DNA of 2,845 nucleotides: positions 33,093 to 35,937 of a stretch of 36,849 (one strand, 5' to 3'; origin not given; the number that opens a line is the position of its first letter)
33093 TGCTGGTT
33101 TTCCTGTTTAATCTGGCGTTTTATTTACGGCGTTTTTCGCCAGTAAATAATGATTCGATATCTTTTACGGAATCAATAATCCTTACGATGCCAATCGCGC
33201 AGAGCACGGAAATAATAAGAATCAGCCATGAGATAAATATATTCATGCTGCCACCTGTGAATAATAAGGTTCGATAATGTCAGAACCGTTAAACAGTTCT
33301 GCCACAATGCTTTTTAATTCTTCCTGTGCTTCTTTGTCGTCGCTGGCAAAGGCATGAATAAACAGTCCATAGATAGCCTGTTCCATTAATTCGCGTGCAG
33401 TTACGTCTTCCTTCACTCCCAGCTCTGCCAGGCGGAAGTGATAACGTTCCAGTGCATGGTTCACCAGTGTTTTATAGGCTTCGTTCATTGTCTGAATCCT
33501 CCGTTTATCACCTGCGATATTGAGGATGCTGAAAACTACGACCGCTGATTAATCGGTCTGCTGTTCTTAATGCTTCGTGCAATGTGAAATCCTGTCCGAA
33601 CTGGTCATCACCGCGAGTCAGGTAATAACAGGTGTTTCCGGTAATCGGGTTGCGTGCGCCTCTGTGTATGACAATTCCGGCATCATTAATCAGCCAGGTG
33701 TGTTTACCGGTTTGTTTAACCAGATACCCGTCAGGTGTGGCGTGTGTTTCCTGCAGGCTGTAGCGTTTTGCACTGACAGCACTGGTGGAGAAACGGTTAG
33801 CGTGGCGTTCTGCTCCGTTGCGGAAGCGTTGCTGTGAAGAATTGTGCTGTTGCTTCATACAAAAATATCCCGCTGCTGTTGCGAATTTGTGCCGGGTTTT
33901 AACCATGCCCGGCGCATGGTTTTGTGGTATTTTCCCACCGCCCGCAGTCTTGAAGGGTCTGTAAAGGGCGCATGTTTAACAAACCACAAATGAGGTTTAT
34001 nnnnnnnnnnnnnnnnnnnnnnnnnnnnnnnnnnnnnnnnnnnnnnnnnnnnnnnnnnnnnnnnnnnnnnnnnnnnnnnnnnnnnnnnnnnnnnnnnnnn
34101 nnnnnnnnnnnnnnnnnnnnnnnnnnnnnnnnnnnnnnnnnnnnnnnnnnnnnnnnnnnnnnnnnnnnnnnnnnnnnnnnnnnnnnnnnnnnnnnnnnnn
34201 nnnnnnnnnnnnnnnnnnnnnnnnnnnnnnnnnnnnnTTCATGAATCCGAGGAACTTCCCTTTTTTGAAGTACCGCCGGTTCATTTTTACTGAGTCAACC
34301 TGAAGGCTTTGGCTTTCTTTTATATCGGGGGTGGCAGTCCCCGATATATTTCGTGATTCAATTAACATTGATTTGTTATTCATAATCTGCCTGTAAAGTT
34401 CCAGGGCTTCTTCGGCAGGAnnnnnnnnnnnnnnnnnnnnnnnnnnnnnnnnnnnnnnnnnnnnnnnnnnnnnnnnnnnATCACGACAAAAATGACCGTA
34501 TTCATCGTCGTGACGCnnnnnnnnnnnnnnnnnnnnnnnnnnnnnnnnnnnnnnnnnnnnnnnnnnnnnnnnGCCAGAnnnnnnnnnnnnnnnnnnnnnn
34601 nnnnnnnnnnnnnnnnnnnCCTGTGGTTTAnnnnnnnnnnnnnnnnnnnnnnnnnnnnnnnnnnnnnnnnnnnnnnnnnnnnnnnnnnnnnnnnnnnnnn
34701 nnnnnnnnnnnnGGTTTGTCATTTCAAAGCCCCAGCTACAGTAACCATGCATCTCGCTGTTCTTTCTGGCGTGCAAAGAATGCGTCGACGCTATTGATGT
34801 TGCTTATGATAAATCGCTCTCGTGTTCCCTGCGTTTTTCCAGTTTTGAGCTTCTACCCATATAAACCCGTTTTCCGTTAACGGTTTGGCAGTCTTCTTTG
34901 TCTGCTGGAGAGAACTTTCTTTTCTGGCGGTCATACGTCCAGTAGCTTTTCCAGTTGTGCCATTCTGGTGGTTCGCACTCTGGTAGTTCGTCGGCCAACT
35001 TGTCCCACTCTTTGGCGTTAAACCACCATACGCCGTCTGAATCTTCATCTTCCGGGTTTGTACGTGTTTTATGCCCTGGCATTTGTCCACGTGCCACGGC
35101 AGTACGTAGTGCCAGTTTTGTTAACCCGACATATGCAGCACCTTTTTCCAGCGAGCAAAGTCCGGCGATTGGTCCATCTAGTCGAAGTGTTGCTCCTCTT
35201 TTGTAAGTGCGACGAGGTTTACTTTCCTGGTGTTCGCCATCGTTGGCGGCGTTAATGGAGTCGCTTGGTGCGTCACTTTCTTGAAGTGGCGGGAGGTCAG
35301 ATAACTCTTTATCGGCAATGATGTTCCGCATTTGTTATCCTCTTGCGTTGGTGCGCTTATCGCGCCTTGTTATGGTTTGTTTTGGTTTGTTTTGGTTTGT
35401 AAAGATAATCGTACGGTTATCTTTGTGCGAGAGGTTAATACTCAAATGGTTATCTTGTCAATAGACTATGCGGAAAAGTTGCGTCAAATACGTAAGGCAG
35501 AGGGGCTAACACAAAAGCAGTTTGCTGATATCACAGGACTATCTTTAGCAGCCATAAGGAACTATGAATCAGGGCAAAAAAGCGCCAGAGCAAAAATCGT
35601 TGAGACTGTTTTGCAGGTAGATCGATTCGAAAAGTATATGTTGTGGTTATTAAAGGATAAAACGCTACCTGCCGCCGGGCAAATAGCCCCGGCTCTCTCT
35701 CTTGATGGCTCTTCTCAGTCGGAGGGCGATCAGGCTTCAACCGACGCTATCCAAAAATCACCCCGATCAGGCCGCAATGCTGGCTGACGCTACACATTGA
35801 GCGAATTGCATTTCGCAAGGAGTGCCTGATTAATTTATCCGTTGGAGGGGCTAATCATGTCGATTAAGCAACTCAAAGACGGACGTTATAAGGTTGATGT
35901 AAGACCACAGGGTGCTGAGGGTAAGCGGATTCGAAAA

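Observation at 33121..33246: Unannotated 41-aa membrane peptide coupled to an early gene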

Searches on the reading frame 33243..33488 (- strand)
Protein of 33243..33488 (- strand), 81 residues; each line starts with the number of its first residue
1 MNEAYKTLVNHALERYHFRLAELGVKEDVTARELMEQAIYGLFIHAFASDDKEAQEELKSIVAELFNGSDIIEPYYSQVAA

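Call 7: search_protein_families(library=pfam, proteins=[window:33243-33488:-], max_evalue=0.01)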
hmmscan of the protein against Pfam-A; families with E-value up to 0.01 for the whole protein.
window:33243-33488:- (81 aa): 1 family
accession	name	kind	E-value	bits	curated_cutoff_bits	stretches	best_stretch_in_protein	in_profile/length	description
PF15946.10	DUF4754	-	6.7e-17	62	27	1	1-75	1-74/80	Domain of unknown function (DUF4754)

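Call 8: search_protein_families(library=phrogs, proteins=[window:33243-33488:-], max_evalue=0.01)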
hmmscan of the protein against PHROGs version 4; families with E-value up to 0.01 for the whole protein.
window:33243-33488:- (81 aa): 1 family
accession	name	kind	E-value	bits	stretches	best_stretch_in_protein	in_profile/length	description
phrog_2549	-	unknown function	4.1e-22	79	1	1-78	1-77/80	-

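Call 16: find_related_loci(query=window:33246-33488:-, collection=genome_contigs, flank=3000)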
Query window:33246-33488:- (81 aa) in genome_contigs; peptide patterns used: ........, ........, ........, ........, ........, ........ (x = any residue, [..] = any of these).
202 stretches matched a pattern, but none encodes a relative of the query by tblastn (E <= 1e-3).

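Call 17: find_related_loci(query=window:33246-33488:-, collection=viral_contigs, flank=3000)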
Query window:33246-33488:- (81 aa) in viral_contigs; peptide patterns used: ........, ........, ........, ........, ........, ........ (x = any residue, [..] = any of these).
32 stretches matched a pattern; 1 encode a relative of the query (tblastn E <= 1e-3); 1 distinct loci.
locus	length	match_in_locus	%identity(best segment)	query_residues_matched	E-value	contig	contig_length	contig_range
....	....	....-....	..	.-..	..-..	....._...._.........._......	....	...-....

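Call 28: search_protein_families(library=ncbifam, proteins=[window:33243-33488:-], max_evalue=0.1)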
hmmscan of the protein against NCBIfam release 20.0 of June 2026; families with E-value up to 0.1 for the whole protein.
window:33243-33488:- (81 aa): 2 families
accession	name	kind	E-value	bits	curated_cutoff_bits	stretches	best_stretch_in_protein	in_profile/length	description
NF040935.1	helicase_Hel308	equivalog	0.061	11.4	1200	1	26-78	418-470/704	ATP-dependent DNA helicase Hel308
NF005628.0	PRK07377.1-4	equivalog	0.086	12.7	151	1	6-65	104-160/195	hypothetical protein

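Call 29: search_protein_families(library=padloc, proteins=[window:33243-33488:-], max_evalue=0.1)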
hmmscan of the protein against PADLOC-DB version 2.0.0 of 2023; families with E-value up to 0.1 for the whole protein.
window:33243-33488:- (81 aa): 0 families

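Call 34: search_dna_similar(query=window:33246-33488:-, collection=phages, mode=protein, max_evalue=0.001, max_rows=60, rows=spread)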
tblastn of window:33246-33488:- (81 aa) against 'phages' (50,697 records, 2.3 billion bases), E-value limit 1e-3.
Records with a match: 14; places in all: 14; records where one place covers at least 80% of the query: 12.
Best place of each record, by identity: <60% 14.
By first word of the organism name: Escherichia 11; Xuanwuvirus 2; Citrobacter 1.
By host as written in the record: Escherichia coli 3; Escherichia coli 520873 2; Escherichia coli K88 2; - 2; Escherichia coli 503458 2; Escherichia coli C 1; Escherichia coli O25b:H4-ST131 1; Citrobacter rodentium DBS100 1.
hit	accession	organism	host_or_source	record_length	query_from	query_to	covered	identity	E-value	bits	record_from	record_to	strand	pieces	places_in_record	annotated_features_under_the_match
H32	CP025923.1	Escherichia phage 520873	Escherichia coli 520873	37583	1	75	93%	49.3%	2e-12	66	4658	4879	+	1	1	record has no annotation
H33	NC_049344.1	Escherichia phage 520873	Escherichia coli 520873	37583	1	75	93%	49.3%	2e-12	66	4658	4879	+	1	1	DUF4754 family protein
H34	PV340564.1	Escherichia phage PhiR44_2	Escherichia coli C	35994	1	75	93%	41.3%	4e-9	56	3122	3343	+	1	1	hypothetical protein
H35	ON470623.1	Escherichia phage vB_EcoM-705R2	Escherichia coli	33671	1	75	93%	41.3%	6e-9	56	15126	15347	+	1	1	hypothetical protein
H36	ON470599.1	Escherichia phage vB_EcoM-569R5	Escherichia coli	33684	1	75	93%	41.3%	6e-9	56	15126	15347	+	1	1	hypothetical protein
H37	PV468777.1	Escherichia phage Entero_P88_NC_026014(23)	Escherichia coli O25b:H4-ST131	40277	1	75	93%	41.3%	6e-9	56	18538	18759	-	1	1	DUF4754 family protein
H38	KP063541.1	Escherichia phage P88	Escherichia coli K88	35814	1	75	93%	41.3%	6e-9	56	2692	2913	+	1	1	DNA modification methyltransferase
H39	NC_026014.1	Escherichia phage P88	Escherichia coli K88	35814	1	75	93%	41.3%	6e-9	56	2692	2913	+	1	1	DUF4754 family protein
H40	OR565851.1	Citrobacter phage Shae_phiSM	Citrobacter rodentium DBS100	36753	1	75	93%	41.3%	6e-9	56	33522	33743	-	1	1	hypothetical protein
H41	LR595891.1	Xuanwuvirus P884B11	-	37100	1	75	93%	41.3%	6e-9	56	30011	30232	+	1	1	hypothetical protein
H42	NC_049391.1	Xuanwuvirus P884B11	-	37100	1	75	93%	41.3%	6e-9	56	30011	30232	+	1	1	hypothetical protein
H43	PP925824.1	Escherichia phage Chuche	Escherichia coli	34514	1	75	93%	40.0%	4e-8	54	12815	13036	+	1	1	hypothetical protein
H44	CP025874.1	Escherichia phage 503458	Escherichia coli 503458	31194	1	52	64%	50.0%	2e-7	52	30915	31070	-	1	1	record has no annotation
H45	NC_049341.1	Escherichia phage 503458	Escherichia coli 503458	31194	1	52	64%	50.0%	2e-7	52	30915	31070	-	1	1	DUF4754 family protein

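Call 47: find_homologous_proteins(query=window:33246-33488:-, max_evalue=0.001)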
Query window:33246-33488:- (81 aa): 3 proteins with E <= 0.001 among 8 candidates.
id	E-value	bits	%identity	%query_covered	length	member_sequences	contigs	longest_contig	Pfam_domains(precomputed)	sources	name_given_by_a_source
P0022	5.3e-44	165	98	100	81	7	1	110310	PF15946.11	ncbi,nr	ncbi:DUF4754 family protein [Escherichia coli]|nr:DUF4754 family protein [Escherichia coli]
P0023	4.2e-33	130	80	100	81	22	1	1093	PF15946.11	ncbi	-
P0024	1.7e-16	78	87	57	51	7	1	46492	PF15946.11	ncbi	-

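Call 55: predict_structure(alignment_id=A3)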
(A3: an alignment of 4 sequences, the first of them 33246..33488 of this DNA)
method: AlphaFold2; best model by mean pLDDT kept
length: 81 residues; sequences in the alignment: 4
mean_pLDDT: 69.5   pTM: 0.55
mean pLDDT of the five models: 69.5, 67.7, 67.3, 64.0, 63.5
residues with pLDDT >= 90: 0; 70-90: 46; 50-70: 35; < 50: 0
segments of 3 or more residues with pLDDT < 50: none
pLDDT, mean of each block of 10 residues (from residue 1): 70 77 74 74 70 71 63 58 54
secondary structure, 60 per line:
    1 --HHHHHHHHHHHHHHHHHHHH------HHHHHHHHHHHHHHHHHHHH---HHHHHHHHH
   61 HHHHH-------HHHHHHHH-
elements in order: H3-22 H29-48 H52-65 H73-80

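Call 58: fold_search(model_id=the predicted structure, library=pdb)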
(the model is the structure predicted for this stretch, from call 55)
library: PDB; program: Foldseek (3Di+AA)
matches with E <= 10: 12; with E <= 0.001: 0
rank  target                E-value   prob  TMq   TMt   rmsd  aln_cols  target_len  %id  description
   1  8j2w_B                5.3e+00  0.12  0.44  0.15   6.5        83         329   16  Saccharothrix syringae photocobilins protein, dark state (released 2024-04-10)
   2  4zvb_B                5.3e+00  0.06  0.32  0.21  10.4       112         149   18  Crystal structure of globin domain of the E. coli DosC - form II (ferrous) (released 2015-11-11)
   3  8j2w_A                5.6e+00  0.11  0.44  0.15   6.5        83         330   16  Saccharothrix syringae photocobilins protein, dark state (released 2024-04-10)
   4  7k3h_B                6.3e+00  0.06  0.32  0.29   9.8        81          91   11  Crystal structure of deep network hallucinated protein 0217 (released 2021-12-22)
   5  2oer_A                6.7e+00  0.05  0.29  0.15  11.0        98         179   11  Probable Transcriptional Regulator from Pseudomonas aeruginosa (released 2007-01-30)
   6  8qv7_D                7.1e+00  0.06  0.35  0.12  14.7       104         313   10  Crystal structure of human TDO with alpha-methyl-L-tryptophan (released 2024-01-17)
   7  9e2t_G                8.0e+00  0.09  0.44  0.40   6.6        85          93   14  Structure of a de novo designed interleukin-21 mimetic complex with IL-21R and IL-2Rg (released 2025-09-24)
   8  9rgw_D                8.0e+00  0.08  0.42  0.38   8.6        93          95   18  X-ray crystal structure of a de novo designed single-chain antiparallel 3-helix coiled-coil bundle, sc-apCC3-CW2 (released 2025-09-03)
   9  8j2x                  8.4e+00  0.09  0.46  0.14   6.5        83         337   18  Saccharothrix syringae photocobilins protein, light state (released 2024-04-10)
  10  4zvb_A                9.0e+00  0.04  0.35  0.22  10.7       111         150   20  Crystal structure of globin domain of the E. coli DosC - form II (ferrous) (released 2015-11-11)
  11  2y3h_D                9.5e+00  0.04  0.27  0.22  12.9        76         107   14  E63Q mutant of Cupriavidus metallidurans CH34 CnrXs (released 2011-03-30)
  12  9cu8_A                9.5e+00  0.02  0.26  0.21   9.6        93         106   12  Crystal Structure of TNFR2 TNFR2_mb1 Complex (released 2024-12-04)

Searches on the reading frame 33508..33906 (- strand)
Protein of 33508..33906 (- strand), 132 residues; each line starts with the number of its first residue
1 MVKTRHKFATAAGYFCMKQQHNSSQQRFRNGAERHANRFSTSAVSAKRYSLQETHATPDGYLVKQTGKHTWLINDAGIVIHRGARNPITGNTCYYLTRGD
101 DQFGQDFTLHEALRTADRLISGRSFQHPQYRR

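Call 7: search_protein_families(library=pfam, proteins=[window:33508-33906:-], max_evalue=0.01)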
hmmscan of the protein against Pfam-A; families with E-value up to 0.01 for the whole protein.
window:33508-33906:- (132 aa): 1 family
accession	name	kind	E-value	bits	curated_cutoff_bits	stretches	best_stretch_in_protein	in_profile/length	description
PF15958.10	DUF4761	-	2.8e-45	153.2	27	1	28-126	1-100/105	Domain of unknown function (DUF4761)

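Call 8: search_protein_families(library=phrogs, proteins=[window:33508-33906:-], max_evalue=0.01)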
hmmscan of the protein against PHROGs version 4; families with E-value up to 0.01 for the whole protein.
window:33508-33906:- (132 aa): 2 families
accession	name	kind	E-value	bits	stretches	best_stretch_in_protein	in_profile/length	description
phrog_2492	-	unknown function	3.2e-35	121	1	46-127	2-82/83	-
phrog_8373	-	unknown function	0.0016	19.6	1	95-122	18-45/72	-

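Call 28: search_protein_families(library=ncbifam, proteins=[window:33508-33906:-], max_evalue=0.1)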
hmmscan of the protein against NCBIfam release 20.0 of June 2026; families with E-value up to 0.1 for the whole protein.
window:33508-33906:- (132 aa): 1 family
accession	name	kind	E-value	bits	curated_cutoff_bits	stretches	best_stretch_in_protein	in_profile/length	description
NF007678.0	PRK10353.1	equivalog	0.083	12.3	349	1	70-99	77-106/189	DNA-3-methyladenine glycosylase I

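Call 29: search_protein_families(library=padloc, proteins=[window:33508-33906:-], max_evalue=0.1)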
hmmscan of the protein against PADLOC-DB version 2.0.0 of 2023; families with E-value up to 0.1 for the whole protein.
window:33508-33906:- (132 aa): 0 families

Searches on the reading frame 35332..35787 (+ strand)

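Call 7: search_protein_families(library=pfam, proteins=[window:35332-35787:+], max_evalue=0.01)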
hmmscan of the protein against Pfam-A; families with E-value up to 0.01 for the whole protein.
window:35332-35787:+ (151 aa): 4 families
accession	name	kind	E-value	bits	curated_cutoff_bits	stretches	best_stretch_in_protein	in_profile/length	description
PF01381.28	HTH_3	-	8.4e-10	39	23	1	50-92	1-43/55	Helix-turn-helix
PF13560.12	HTH_31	-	1.4e-07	32.2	27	1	46-94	2-51/64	Helix-turn-helix domain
PF12844.13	HTH_19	-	3.2e-07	30.6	30.2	1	48-104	2-58/64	Helix-turn-helix domain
PF15731.11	MqsA_antitoxin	-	3.3e-05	24.4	30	1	28-98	57-122/131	Antitoxin component of bacterial toxin-antitoxin system, MqsA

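Call 8: search_protein_families(library=phrogs, proteins=[window:35332-35787:+], max_evalue=0.01)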
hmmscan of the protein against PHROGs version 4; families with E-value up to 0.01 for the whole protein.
window:35332-35787:+ (151 aa): 23 families
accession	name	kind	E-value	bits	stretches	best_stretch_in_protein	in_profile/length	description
phrog_147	-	transcription regulation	5.9e-29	101.4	1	43-148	2-97/100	transcriptional regulator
phrog_8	-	transcription regulation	1e-09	39.3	1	35-90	55-121/346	transcriptional regulator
phrog_7950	-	transcription regulation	2.4e-08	34.9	1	48-108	10-66/68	transcriptional repressor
phrog_2104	-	unknown function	1.6e-07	32.5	1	28-84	22-78/103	-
phrog_2967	-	transcription regulation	5.5e-07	30.4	1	47-93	12-58/225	transcriptional regulator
phrog_5823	-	transcription regulation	1.6e-06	28.6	1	46-90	7-52/404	transcriptional regulator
phrog_2439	-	transcription regulation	1.7e-06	28.2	1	48-108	10-70/367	transcriptional regulator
phrog_3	-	transcription regulation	2.8e-06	28.4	1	39-103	82-142/430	transcriptional repressor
phrog_4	-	transcription regulation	4.7e-06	26.8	1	44-107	135-192/400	transcriptional repressor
phrog_2328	-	transcription regulation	8.2e-06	26.6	1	45-92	15-62/128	transcriptional repressor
phrog_4836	-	transcription regulation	9.3e-06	26.3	1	30-83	60-113/194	CII-like regulator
phrog_1373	-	transcription regulation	9.8e-06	26.6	1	47-86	65-104/166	transcriptional regulator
phrog_7241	-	transcription regulation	1.4e-05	26.1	1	36-90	52-110/122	transcriptional regulator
phrog_4779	-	transcription regulation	6.4e-05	24.4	1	47-100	4-59/98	transcriptional regulator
phrog_9908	-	DNA, RNA and nucleotide metabolism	0.00013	22.3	1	44-99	12-67/282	DNA binding protein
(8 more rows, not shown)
